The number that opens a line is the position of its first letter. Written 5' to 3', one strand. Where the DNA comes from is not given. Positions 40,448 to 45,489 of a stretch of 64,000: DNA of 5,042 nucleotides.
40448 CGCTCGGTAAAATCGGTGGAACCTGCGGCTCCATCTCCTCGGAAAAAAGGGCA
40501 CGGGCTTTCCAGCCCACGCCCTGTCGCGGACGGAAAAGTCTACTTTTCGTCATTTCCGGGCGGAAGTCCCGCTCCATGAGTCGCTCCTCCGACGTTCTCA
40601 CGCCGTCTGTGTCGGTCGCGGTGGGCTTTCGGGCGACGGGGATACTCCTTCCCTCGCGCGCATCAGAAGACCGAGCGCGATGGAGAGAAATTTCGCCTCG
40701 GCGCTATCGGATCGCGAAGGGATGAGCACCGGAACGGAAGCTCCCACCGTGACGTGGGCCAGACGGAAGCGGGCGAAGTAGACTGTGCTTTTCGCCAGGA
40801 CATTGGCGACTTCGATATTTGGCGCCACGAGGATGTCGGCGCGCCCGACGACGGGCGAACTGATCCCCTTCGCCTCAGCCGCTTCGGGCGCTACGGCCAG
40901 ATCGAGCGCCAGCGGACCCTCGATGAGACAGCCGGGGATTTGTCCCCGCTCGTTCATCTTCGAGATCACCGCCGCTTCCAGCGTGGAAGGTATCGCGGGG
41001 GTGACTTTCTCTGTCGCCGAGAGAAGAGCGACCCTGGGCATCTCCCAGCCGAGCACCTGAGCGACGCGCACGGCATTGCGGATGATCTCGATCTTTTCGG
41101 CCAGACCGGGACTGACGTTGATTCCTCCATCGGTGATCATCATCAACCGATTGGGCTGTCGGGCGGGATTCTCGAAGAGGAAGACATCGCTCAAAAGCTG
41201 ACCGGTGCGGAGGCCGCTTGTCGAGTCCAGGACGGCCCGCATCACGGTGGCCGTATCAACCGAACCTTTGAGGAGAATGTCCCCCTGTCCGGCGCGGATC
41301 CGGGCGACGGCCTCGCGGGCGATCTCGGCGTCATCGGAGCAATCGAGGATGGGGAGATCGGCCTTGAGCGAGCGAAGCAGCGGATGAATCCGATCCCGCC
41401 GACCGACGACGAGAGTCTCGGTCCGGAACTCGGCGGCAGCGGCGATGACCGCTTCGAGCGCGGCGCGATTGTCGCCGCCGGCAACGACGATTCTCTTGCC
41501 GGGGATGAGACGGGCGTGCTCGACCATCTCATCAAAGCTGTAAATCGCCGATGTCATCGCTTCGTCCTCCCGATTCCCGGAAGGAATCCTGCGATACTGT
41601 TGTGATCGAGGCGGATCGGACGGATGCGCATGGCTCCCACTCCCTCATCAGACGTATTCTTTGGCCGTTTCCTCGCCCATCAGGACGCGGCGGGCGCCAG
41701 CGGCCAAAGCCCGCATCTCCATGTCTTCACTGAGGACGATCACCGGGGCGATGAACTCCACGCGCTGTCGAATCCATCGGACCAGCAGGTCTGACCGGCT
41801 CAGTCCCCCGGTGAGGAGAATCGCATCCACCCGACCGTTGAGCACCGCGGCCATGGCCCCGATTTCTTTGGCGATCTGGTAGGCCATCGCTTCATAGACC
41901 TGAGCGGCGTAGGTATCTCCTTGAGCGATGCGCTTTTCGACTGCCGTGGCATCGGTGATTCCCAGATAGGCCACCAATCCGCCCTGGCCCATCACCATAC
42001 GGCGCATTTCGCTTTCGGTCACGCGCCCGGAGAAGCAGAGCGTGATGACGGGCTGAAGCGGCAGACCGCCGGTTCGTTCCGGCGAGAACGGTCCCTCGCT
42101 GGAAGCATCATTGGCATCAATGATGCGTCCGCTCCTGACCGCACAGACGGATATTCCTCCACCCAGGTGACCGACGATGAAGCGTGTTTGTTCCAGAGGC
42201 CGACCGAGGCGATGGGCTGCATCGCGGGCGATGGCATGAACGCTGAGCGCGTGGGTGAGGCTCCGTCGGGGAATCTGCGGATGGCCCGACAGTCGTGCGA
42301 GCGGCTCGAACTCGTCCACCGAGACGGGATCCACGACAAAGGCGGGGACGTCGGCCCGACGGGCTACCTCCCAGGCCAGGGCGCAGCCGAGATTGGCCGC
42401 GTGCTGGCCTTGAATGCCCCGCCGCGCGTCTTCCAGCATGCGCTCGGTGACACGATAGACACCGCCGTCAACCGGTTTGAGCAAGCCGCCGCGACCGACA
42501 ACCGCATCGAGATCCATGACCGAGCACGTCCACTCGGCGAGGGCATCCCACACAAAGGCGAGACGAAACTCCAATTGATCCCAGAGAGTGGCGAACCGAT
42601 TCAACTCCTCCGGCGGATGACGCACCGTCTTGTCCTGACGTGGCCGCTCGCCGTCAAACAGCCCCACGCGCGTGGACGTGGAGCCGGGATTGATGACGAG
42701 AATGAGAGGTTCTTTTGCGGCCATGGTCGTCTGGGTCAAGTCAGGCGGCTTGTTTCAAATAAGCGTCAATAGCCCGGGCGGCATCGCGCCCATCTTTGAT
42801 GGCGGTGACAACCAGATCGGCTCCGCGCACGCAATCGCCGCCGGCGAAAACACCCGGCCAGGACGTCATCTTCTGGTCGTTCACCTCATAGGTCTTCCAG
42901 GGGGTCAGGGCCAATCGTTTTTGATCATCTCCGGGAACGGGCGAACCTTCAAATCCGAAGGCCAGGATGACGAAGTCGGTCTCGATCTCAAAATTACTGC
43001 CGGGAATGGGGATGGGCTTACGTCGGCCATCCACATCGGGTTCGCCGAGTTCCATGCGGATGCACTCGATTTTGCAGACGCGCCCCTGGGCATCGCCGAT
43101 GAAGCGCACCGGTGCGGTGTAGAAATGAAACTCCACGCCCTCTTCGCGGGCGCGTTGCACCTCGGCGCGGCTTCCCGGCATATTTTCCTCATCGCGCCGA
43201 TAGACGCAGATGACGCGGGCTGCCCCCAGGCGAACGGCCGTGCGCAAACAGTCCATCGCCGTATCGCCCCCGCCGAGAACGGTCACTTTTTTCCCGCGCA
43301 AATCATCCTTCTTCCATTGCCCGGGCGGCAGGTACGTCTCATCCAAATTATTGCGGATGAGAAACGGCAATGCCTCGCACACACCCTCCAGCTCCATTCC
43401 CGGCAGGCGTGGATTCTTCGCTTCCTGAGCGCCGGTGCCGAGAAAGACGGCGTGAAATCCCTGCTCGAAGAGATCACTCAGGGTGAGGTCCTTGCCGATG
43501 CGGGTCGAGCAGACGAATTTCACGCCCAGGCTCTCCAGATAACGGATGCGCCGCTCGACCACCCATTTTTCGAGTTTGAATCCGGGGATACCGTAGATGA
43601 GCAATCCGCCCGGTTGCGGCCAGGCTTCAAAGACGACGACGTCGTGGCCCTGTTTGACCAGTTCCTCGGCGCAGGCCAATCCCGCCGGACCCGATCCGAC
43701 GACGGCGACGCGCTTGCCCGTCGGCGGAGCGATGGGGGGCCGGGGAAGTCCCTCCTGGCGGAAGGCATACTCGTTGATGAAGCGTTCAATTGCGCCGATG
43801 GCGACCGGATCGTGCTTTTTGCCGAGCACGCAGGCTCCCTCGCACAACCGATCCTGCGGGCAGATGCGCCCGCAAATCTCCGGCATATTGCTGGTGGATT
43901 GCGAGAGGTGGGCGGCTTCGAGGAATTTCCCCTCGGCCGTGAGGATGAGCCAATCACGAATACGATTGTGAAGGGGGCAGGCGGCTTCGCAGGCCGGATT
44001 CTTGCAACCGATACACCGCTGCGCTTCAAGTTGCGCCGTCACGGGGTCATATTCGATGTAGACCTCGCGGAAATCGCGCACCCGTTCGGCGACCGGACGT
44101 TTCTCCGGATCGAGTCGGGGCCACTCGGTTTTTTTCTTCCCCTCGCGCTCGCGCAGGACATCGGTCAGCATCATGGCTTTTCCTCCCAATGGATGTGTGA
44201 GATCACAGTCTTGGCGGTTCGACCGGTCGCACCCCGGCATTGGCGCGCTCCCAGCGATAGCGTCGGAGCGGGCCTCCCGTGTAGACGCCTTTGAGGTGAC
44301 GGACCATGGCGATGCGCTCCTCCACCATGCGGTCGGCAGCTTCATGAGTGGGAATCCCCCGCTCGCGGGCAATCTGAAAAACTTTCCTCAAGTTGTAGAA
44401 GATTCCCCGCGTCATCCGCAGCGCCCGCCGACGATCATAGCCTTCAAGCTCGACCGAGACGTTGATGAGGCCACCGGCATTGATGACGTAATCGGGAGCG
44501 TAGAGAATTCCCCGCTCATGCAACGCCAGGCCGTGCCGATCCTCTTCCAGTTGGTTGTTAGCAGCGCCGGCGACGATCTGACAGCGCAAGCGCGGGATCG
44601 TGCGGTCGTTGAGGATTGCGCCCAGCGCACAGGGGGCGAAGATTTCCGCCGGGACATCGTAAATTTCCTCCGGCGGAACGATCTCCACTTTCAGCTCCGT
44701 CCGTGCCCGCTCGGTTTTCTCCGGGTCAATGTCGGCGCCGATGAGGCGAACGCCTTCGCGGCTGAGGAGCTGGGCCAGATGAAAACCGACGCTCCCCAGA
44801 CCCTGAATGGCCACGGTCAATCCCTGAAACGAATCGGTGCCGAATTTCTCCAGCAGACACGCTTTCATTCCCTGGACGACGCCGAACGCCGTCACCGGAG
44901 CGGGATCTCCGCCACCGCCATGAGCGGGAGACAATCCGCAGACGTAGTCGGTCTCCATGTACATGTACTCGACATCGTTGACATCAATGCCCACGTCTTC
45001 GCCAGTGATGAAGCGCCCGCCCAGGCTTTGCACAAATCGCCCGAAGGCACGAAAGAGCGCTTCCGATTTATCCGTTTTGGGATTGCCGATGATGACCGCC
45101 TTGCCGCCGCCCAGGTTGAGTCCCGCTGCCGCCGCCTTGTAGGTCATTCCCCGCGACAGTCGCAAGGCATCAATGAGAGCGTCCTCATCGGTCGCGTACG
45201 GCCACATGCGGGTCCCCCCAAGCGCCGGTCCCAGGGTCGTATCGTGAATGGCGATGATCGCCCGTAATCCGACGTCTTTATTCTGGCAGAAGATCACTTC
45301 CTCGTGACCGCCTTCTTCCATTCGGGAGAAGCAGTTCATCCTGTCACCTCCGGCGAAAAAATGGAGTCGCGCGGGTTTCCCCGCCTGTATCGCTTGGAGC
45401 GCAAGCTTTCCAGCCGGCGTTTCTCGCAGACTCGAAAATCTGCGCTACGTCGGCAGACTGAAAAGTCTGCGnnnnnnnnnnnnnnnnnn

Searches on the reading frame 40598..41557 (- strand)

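Call 97: search_protein_families(library=pfam, proteins=[window:40598-41557:-], max_evalue=0.00001)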
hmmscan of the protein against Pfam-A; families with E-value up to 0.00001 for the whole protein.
window:40598-41557:- (319 aa): 1 family
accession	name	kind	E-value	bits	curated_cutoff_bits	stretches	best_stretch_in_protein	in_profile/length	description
PF01515.24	PTA_PTB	-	3e-36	125.8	24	1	82-295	107-317/319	Phosphate acetyl/butaryl transferase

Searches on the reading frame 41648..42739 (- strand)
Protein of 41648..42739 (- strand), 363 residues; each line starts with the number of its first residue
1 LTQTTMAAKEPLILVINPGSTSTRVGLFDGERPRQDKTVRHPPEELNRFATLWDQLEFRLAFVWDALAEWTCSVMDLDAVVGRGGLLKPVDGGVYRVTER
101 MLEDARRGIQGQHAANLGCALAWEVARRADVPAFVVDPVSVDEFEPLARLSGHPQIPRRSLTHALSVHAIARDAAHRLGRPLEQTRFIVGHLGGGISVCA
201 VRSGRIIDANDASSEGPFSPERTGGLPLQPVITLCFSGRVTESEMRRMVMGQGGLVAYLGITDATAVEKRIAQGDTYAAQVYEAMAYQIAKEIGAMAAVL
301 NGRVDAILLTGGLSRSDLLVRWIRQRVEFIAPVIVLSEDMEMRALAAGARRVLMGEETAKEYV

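Call 97: search_protein_families(library=pfam, proteins=[window:41648-42739:-], max_evalue=0.00001)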
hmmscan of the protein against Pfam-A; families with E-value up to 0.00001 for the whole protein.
window:41648-42739:- (363 aa): 1 family
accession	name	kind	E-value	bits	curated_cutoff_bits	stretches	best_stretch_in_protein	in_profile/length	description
PF00871.23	Acetate_kinase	-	3.5e-20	72.5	22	1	158-321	173-340/392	Acetokinase family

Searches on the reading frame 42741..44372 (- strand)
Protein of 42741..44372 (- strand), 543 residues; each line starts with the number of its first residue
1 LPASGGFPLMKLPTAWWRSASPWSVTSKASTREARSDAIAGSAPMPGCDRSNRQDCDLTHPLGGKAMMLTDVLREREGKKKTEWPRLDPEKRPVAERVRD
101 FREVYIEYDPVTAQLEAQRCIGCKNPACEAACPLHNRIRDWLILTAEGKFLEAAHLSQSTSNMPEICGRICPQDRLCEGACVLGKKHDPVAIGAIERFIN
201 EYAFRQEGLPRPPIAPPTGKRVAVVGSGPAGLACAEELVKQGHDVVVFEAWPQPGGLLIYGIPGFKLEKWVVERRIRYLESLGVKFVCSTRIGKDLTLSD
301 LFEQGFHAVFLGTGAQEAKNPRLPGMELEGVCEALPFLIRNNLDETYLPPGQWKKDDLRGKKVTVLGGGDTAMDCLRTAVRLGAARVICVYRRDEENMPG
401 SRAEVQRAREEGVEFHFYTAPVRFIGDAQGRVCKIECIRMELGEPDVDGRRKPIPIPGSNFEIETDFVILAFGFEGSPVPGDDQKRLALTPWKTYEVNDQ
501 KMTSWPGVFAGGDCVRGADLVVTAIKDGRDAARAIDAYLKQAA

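Call 97: search_protein_families(library=pfam, proteins=[window:42741-44372:-], max_evalue=0.00001)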
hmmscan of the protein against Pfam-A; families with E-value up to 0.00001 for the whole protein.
window:42741-44372:- (543 aa): 7 families
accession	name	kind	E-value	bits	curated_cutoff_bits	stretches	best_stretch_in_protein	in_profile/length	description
PF14691.11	Fer4_20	-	1.7e-36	124.9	25.8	1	97-206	1-111/113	Dihydroprymidine dehydrogenase domain II, 4Fe-4S cluster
PF07992.20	Pyr_redox_2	-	7.4e-31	108.1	26.1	1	221-528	2-291/291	Pyridine nucleotide-disulphide oxidoreductase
PF00070.33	Pyr_redox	-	2.7e-11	44.2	22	0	362-435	1-77/82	Pyridine nucleotide-disulphide oxidoreductase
PF13450.12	NAD_binding_8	-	2.4e-09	37.8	21.9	1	224-257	1-34/68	NAD(P)-binding Rossmann-like domain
PF13738.12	Pyr_redox_3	-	5.6e-08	32.8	30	0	224-249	2-28/305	Pyridine nucleotide-disulphide oxidoreductase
PF01266.30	DAO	-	5.9e-07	29.8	27.9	1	221-255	1-35/353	FAD dependent oxidoreductase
PF13241.12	NAD_binding_7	-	1e-06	29.7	22.1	0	218-248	6-36/104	Putative NAD(P)-binding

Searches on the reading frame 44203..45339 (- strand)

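Call 97: search_protein_families(library=pfam, proteins=[window:44203-45339:-], max_evalue=0.00001)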
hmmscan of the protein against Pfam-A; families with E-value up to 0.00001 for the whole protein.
window:44203-45339:- (378 aa): 2 families
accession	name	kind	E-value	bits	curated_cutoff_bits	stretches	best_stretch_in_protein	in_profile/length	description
PF02812.23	ELFV_dehydrog_N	-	1.6e-30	105.9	25.3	1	12-131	1-128/129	Glu/Leu/Phe/Val dehydrogenase, dimerisation domain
PF00208.27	ELFV_dehydrog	-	2e-17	64.1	23.4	1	216-299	97-182/241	Glutamate/Leucine/Phenylalanine/Valine dehydrogenase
